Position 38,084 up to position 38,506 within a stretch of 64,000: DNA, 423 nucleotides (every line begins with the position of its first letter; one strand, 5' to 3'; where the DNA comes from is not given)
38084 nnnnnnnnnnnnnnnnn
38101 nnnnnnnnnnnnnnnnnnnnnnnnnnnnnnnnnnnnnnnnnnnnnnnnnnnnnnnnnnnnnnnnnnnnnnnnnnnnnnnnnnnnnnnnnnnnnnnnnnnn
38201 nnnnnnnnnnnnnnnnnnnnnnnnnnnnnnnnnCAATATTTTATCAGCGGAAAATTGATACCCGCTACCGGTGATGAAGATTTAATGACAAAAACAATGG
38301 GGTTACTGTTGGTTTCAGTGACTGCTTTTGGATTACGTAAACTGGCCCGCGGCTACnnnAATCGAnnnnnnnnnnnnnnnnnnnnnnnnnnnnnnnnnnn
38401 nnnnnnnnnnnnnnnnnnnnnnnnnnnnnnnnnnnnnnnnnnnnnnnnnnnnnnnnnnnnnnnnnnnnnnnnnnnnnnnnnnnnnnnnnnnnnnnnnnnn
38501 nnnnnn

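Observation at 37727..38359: DUF11-like surface protein with an IPATG sorting signal, driven by a near-consensus promoter, plus a sortase 20 kb away (58445-59251)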

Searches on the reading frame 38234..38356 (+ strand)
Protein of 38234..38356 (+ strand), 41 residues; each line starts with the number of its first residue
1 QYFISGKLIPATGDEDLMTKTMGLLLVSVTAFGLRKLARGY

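Call 23: search_protein_representatives(alignment_id=A2)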
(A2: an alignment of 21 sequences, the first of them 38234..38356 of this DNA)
Query: 21 sequences, 41 profile positions. Proteins with E-value up to 0.001 (for the whole library): 59; up to 1e-10: 6; up to 1e-30: 0. The best 59 are listed.
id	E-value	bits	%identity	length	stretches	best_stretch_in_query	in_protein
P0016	1.3e-17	79.7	-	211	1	1-41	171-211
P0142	1.8e-17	79.3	-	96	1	1-41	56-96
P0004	6.3e-17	77.5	-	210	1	1-41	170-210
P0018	3.2e-14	68.8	-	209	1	1-41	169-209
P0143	2.9e-11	59.4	-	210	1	1-41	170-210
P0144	3.5e-11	59.1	-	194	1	2-41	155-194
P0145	1.5e-10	57.1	-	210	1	2-41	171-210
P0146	2.6e-10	56.3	-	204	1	1-41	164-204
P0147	3.7e-10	55.8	-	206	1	1-41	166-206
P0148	8.5e-10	54.7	-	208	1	1-41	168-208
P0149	8.8e-10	54.6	-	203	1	1-41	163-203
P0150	1.5e-09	53.9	-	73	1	2-41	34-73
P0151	1.8e-09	53.7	-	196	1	2-41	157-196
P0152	1.9e-09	53.6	-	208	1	1-41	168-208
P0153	1.9e-09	53.5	-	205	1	1-41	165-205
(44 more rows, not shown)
